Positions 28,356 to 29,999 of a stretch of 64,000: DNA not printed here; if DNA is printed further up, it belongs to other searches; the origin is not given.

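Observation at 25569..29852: Tightly coupled four-gene operon with no recognisable function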

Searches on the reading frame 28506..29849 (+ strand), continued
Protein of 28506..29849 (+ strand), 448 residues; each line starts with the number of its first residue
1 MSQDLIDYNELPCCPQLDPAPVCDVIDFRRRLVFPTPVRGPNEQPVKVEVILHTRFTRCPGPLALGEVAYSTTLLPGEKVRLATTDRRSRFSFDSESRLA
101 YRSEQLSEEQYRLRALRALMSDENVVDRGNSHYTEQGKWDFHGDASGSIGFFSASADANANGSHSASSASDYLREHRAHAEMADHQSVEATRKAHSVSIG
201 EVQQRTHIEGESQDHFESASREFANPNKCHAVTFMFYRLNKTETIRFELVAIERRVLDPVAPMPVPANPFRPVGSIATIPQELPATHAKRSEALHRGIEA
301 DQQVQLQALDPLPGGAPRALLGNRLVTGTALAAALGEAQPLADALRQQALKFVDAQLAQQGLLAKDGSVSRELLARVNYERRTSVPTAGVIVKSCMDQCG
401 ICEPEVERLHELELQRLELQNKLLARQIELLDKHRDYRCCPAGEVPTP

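Call 40: search_protein_representatives(alignment_id=A1)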
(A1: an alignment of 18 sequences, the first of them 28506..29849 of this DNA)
Query: 18 sequences, 452 profile positions. Proteins with E-value up to 0.001 (for the whole library): 485; up to 1e-10: 312; up to 1e-30: 147. The best 150 are listed.
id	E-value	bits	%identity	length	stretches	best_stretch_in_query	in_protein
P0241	2.4e-170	583.8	-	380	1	3-267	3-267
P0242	2.9e-149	514.4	-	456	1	14-450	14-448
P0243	3.2e-147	507.6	-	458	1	12-450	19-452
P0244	1.0e-146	505.9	-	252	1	1-252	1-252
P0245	4.1e-144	497.4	-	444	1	12-447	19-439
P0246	2.5e-142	491.5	-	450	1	3-451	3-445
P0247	5.3e-133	460.8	-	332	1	115-449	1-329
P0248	8.0e-131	453.6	-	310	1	93-322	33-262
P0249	7.6e-125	433.9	-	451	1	4-449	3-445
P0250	3.2e-124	431.8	-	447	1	11-447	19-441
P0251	2.9e-123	428.6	-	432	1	15-451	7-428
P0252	7.3e-123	427.4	-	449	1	11-450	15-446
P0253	1.3e-116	406.7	-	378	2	160-449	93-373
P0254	4.6e-116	404.9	-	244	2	4-174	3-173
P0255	6.4e-115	401.2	-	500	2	14-321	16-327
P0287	3.3e-60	220.8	-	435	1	11-448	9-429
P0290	3.2e-59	217.6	-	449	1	10-409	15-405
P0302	2.1e-50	188.5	-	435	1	14-448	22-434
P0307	1.6e-48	182.3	-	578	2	38-262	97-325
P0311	1.5e-47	179.1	-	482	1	13-422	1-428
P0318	1.9e-44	168.9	-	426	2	11-256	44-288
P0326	8.7e-43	163.4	-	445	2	1-331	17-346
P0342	1.9e-38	149.1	-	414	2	48-270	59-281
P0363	2.6e-34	135.5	-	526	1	35-447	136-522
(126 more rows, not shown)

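Call 41: search_protein_families(library=pfam, proteins=[P0287, P0302, P0307, P0311, P0363, P0326, P0290, P0318, P0342, P0255], max_evalue=0.1)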
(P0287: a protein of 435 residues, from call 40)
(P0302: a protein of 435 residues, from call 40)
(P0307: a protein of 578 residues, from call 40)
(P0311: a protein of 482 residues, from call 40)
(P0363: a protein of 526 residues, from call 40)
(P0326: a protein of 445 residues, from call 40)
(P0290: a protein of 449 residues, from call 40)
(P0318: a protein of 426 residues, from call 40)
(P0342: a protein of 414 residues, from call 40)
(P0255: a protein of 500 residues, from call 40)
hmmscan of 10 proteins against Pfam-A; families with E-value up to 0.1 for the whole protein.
P0287 (435 aa): 0 families

P0302 (435 aa): 0 families

P0307 (578 aa): 0 families

P0311 (482 aa): 0 families

P0363 (526 aa): 0 families

P0326 (445 aa): 0 families

P0290 (449 aa): 0 families

P0318 (426 aa): 0 families

P0342 (414 aa): 1 family
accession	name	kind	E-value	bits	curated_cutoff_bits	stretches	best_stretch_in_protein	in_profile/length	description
PF09406.16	DUF2004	-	0.033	14.9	27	0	126-226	19-112/122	Protein of unknown function (DUF2004)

P0255 (500 aa): 0 families

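Call 45: find_encoding_contigs(protein=P0363, flank=8000, max_places=4)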
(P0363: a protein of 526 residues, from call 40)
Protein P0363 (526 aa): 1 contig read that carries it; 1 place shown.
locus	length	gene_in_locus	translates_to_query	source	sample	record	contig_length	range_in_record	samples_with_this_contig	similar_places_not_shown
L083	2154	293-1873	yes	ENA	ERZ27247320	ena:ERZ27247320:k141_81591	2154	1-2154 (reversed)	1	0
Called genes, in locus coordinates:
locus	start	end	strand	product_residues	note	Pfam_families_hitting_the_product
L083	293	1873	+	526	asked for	-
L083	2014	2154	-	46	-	?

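Call 46: search_protein_families(library=phrogs, proteins=[window:28506-29849:+, L054:4188-6461:+], max_evalue=0.1)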
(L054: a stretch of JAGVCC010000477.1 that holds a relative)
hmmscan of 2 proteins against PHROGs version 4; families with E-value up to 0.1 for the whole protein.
window:28506-29849:+ (448 aa): 0 families

L054:4188-6461:+ (758 aa): 0 families

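Call 48: find_encoding_contigs(protein=P0164, flank=9000, max_places=3)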
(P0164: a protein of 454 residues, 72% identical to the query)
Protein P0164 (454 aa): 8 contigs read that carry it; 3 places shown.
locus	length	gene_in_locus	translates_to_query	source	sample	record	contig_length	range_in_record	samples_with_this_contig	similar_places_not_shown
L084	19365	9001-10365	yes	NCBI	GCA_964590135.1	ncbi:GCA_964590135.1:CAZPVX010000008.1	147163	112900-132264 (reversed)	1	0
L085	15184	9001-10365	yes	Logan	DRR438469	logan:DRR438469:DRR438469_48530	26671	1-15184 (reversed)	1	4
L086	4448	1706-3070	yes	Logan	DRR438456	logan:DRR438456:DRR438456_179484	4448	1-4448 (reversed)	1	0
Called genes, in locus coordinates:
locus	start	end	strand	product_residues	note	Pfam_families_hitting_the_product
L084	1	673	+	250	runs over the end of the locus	PF03808:Glyco_tran_WecG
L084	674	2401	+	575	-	PF00027:cNMP_binding, PF03703:bPH_2 (faint)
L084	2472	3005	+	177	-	PF01327:Pep_deformylase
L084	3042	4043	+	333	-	PF13480:Acetyltransf_6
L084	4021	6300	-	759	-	PF07719:TPR_2 (faint), PF00515:TPR_1 (faint), PF13424:TPR_12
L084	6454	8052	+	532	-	PF03415:Peptidase_C11 (weak)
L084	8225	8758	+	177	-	-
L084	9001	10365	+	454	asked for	-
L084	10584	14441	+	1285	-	-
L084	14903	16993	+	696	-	PF04326:SLFN_AlbA_2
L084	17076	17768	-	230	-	PF01746:tRNA_m1G_MT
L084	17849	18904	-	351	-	PF02254:TrkA_N, PF02080:TrkA_C (weak)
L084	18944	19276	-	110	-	PF02699:YajC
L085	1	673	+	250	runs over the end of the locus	PF03808:Glyco_tran_WecG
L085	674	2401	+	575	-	PF00027:cNMP_binding, PF03703:bPH_2 (faint)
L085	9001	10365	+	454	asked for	-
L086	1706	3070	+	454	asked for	-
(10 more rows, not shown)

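Call 49: find_encoding_contigs(protein=P0144, flank=9000, max_places=2)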
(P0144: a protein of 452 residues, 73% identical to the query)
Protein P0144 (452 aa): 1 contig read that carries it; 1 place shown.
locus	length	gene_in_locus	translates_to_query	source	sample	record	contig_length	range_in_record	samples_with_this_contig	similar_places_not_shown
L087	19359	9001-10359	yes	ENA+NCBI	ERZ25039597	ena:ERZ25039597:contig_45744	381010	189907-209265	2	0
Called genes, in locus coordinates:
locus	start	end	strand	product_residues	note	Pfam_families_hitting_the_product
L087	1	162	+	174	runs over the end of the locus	PF01327:Pep_deformylase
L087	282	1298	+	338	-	PF04339:FemAB_like (weak), PF13480:Acetyltransf_6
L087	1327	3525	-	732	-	PF07719:TPR_2 (faint), PF00515:TPR_1 (faint), PF13424:TPR_12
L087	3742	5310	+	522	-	PF03415:Peptidase_C11 (faint)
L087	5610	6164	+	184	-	-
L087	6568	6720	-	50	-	-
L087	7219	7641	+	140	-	-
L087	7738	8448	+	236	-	-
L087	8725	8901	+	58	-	-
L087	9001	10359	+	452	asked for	-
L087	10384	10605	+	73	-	-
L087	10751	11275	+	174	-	-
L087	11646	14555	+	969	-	-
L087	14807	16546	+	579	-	PF04326:SLFN_AlbA_2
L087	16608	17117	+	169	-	-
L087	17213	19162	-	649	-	PF01053:Cys_Met_Meta_PP, PF00155:Aminotran_1_2 (weak), PF01041:DegT_DnrJ_EryC1, PF01212:Beta_elim_lyase (weak), PF13380:CoA_binding_2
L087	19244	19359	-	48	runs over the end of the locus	PF01053:Cys_Met_Meta_PP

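Call 52: predict_structure(alignment_id=A3)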
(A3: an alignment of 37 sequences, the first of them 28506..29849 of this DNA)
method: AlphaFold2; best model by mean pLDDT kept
length: 448 residues; sequences in the alignment: 37
mean_pLDDT: 70.2   pTM: 0.59
mean pLDDT of the five models: 70.2, 70.0, 67.2, 66.9, 65.0
residues with pLDDT >= 90: 97; 70-90: 160; 50-70: 86; < 50: 105
segments of 3 or more residues with pLDDT < 50: 1-3, 124-161, 262-284, 304-337, 446-448
pLDDT, mean of each block of 10 residues (from residue 1): 57 70 81 81 79 88 89 92 74 54 66 82 51 30 30 39 69 88 91 85 57 60 89 92 93 79 40 35 54 64 48 36 36 48 85 90 89 93 88 88 85 93 92 69 50
secondary structure, 60 per line:
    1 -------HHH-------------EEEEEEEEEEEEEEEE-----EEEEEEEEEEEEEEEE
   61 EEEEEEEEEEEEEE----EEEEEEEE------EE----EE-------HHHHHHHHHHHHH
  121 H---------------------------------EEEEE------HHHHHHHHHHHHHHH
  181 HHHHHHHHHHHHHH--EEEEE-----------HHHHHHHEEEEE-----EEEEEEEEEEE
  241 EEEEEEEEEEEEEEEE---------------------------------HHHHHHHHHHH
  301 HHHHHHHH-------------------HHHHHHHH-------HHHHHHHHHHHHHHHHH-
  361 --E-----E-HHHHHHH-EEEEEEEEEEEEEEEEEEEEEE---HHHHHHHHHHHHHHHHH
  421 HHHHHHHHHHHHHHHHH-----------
elements in order: E24-39 E45-74 E79-86 H108-121 E155-159 H166-194 E197-201 H213-219 E220-224 E230-256 H290-308 H328-335 H343-359 H371-377 E379-400 H404-437

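Call 55: fold_search(model_id=the predicted structure, library=pdb)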
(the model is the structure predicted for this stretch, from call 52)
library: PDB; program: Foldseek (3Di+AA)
matches with E <= 10: 199; with E <= 0.001: 0
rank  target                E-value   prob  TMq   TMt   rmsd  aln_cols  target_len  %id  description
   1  3c0n_A                7.8e-02  0.03  0.09  0.09  19.9       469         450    8  Crystal structure of the proaerolysin mutant Y221G at 2.2 A (released 2008-02-12)
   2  1z52_A                9.3e-02  0.02  0.08  0.08  22.1       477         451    9  Proaerolysin Mutant W373L (released 2006-03-07)
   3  8bad_A                3.0e-01  0.11  0.11  0.13  17.2       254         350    9  Tpp80Aa1 (released 2022-12-14)
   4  3g4o_B                3.6e-01  0.01  0.08  0.08  21.5       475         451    9  Crystal structure of the activated aerolysin mutant H132N (released 2010-02-09)
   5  5jp2_A                3.8e-01  0.02  0.09  0.14  31.6       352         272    6  Fcho1 Mu homology domain (Danio Rerio) with bound Eps15 peptide (released 2016-06-08)
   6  4i0n                  4.5e-01  0.01  0.08  0.12  28.3       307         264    8  Pore forming protein (released 2013-03-20)
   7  5jp2_B                4.8e-01  0.02  0.09  0.14  31.6       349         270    6  Fcho1 Mu homology domain (Danio Rerio) with bound Eps15 peptide (released 2016-06-08)
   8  5jzh_A                4.8e-01  0.01  0.07  0.07  21.1       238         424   10  Cryo-EM structure of aerolysin prepore (released 2016-07-13)
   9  7y78_A                5.1e-01  0.08  0.11  0.14  19.5       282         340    7  Crystal structure of Cry78Aa (released 2022-08-31)
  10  8tuw_M1               5.4e-01  0.02  0.07  0.07  48.5       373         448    8  Type IV pilus from Pseudomonas PAO1 strain with PP7 Maturation protein (released 2024-03-13)
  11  4v2t_1                5.4e-01  0.01  0.07  0.07  37.4       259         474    8  Membrane embedded pleurotolysin pore with 13 fold symmetry (released 2015-02-18)
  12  4v2t_A                5.4e-01  0.01  0.07  0.07  37.4       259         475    8  Membrane embedded pleurotolysin pore with 13 fold symmetry (released 2015-02-18)
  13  9cam_A                6.0e-01  0.03  0.06  0.03  23.4        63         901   13  Aminopeptidase N close state (released 2025-08-06)
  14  5lhd_B                6.4e-01  0.02  0.04  0.03  23.1        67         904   12  Structure of glycosylated human aminopeptidase N (released 2017-04-05)
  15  3g4o_A                6.4e-01  0.01  0.08  0.08  19.0       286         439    8  Crystal structure of the activated aerolysin mutant H132N (released 2010-02-09)
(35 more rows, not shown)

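Call 56: fold_search(model_id=the predicted structure, library=viral)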
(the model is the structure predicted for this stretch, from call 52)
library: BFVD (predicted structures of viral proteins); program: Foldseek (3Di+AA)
matches with E <= 10: 73; with E <= 0.001: 1
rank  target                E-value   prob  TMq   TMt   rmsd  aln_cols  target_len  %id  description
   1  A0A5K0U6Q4            3.4e-15  1.00  0.38  0.28  19.9       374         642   20  Uncharacterized protein [Yasminevirus sp. GU-2018]
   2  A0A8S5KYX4            2.3e-01  0.02  0.09  0.09  45.0       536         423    7  Maturation protein [ssRNA phage Gephyllon.2_13]
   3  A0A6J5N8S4            6.3e-01  0.03  0.08  0.06  34.8       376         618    9  Portal protein [uncultured Caudovirales phage]
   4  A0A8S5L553            6.7e-01  0.01  0.06  0.06  28.2       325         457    7  Maturation protein (Fragment) [ssRNA phage SRR7976301_11]
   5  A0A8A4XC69            1.4e+00  0.01  0.06  0.05  29.7       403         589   10  VP [Motacilla cinerea parvoviridae sp.]
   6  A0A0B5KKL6            1.6e+00  0.01  0.06  0.04  32.1       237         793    6  Glycoprotein [Whenzhou Shrimp Virus 2]
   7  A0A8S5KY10            1.7e+00  0.01  0.08  0.08  44.3       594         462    9  Maturation protein [ssRNA phage Zoerhiza.4_1]
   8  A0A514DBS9            2.0e+00  0.01  0.08  0.08  37.9       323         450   10  Maturation (Fragment) [Leviviridae sp.]
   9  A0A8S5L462            2.3e+00  0.01  0.08  0.08  24.8       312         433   10  Maturation protein [ssRNA phage SRR5467090_4]
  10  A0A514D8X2            2.4e+00  0.01  0.07  0.11  27.9       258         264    5  Maturation (Fragment) [Leviviridae sp.]
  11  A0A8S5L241            2.4e+00  0.01  0.09  0.09  27.4       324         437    8  Maturation protein (Fragment) [ssRNA phage Esthiorhiza.4_6]
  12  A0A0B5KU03            2.4e+00  0.01  0.07  0.03  35.5       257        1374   10  Glycoprotein [Wuhan Fly Virus 1]
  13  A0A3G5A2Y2            2.7e+00  0.03  0.07  0.11  24.7       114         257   10  Uncharacterized protein [Harvfovirus sp.]
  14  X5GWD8                2.7e+00  0.01  0.06  0.08  22.8       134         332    6  GrBNV_gp43-like protein [Nilaparvata lugens endogenous nudivirus]
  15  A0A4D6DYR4            3.3e+00  0.01  0.05  0.16   3.9        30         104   17  Uncharacterized protein [Escherichia phage Lidtsur]
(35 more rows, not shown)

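Call 62: find_encoding_contigs(protein=P0222, flank=7000, max_places=2)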
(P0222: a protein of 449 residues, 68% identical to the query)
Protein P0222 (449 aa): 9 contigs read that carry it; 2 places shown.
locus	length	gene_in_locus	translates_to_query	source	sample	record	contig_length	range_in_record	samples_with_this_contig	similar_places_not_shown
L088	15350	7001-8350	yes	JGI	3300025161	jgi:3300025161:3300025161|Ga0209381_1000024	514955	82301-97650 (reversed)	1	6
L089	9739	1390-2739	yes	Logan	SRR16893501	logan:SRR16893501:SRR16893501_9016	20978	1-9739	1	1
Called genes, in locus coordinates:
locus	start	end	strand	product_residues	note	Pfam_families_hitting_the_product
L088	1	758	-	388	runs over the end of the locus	PF00672:HAMP, PF00512:HisKA, PF02518:HATPase_c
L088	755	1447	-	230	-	PF00072:Response_reg, PF00486:Trans_reg_C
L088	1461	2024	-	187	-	-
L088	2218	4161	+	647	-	PF00496:SBP_bac_5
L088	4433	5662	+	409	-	PF25984:BSH_YknX (weak), PF25990:Beta-barrel_YknX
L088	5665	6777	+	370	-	PF01053:Cys_Met_Meta_PP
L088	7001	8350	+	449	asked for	-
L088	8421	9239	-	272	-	PF13098:Thioredoxin_2 (weak), PF13462:Thioredoxin_4, PF01323:DSBA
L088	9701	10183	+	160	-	PF13473:Cupredoxin_1 (weak)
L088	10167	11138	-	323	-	PF13237:Fer4_10, PF14697:Fer4_21 (weak), PF12838:Fer4_7, PF13187:Fer4_9, PF00037:Fer4 (weak)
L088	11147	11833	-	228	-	PF01553:Acyltransferase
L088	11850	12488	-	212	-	PF01467:CTP_transf_like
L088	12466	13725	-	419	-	PF01018:GTP1_OBG, PF01926:MMR_HSR1, PF02421:FeoB_N, PF09269:DUF1967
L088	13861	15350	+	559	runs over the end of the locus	PF26549:Tricorn_N (faint), PF26550:Tricorn_2nd (faint), PF07676:PD40 (weak)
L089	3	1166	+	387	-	?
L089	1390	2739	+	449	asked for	-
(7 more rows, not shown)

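Call 63: find_encoding_contigs(protein=P0196, flank=7000, max_places=1)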
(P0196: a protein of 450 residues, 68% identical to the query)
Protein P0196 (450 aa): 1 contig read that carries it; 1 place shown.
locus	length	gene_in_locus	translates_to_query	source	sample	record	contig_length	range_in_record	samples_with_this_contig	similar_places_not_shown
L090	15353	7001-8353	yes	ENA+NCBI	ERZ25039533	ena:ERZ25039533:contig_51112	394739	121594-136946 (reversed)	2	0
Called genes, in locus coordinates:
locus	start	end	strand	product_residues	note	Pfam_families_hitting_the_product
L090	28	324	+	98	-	-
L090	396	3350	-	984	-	PF00515:TPR_1 (faint), PF07719:TPR_2 (faint), PF03704:BTAD, PF00931:NB-ARC (weak), PF13401:AAA_22, PF25872:HTH_77 (weak), PF17874:TPR_MalT, PF13424:TPR_12, +2 more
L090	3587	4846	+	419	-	PF05977:MFS_3, PF07690:MFS_1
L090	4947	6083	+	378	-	PF01022:HTH_5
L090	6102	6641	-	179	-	PF13302:Acetyltransf_3, PF00583:Acetyltransf_1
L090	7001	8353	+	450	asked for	-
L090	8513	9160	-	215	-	PF05719:GPP34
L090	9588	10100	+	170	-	PF05719:GPP34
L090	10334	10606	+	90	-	PF14357:DUF4404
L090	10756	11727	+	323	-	PF13245:AAA_19, PF00580:UvrD-helicase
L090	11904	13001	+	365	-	PF13361:UvrD_C, PF13538:UvrD_C_2 (faint)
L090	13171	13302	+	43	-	PF11867:T1RH-like_C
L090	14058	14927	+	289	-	-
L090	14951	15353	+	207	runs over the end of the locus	-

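Call 64: find_encoding_contigs(protein=P0189, flank=7000, max_places=1)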
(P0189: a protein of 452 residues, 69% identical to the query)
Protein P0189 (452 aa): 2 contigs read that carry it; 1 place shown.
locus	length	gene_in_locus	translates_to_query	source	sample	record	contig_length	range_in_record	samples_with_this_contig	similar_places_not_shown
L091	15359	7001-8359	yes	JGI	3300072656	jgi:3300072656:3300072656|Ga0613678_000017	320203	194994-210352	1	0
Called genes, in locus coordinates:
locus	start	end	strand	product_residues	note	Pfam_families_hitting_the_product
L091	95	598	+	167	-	-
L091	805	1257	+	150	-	PF00572:Ribosomal_L13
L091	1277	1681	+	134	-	PF00380:Ribosomal_S9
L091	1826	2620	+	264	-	PF00318:Ribosomal_S2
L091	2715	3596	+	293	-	PF00889:EF_TS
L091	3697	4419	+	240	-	PF00696:AA_kinase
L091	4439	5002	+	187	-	PF01765:RRF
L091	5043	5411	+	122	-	-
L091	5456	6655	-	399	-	PF01841:Transglut_core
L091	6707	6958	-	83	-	-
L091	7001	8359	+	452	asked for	-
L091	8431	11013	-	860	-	PF02861:Clp_N, PF00004:AAA, PF17871:AAA_lid_9, PF00158:Sigma54_activat, PF00004:AAA, PF07724:AAA_2, PF07728:AAA_5, PF10431:ClpB_D2-small, +10 more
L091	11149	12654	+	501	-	PF19527:DUF6055 (weak)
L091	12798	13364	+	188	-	PF08207:EFP_N, PF01132:EFP, PF09285:Elong-fact-P_C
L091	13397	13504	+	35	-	-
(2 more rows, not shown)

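Call 65: search_protein_families(library=pfam, proteins=[L084:8225-8755:+], max_evalue=10)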
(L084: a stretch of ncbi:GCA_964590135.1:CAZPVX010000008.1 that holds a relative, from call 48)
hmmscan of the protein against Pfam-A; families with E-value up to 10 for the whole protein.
L084:8225-8755:+ (177 aa): 1 family
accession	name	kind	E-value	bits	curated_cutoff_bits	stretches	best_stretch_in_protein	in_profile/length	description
PF05719.16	GPP34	-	0.072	13.6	29.1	1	35-79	57-101/201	Golgi phosphoprotein 3 (GPP34)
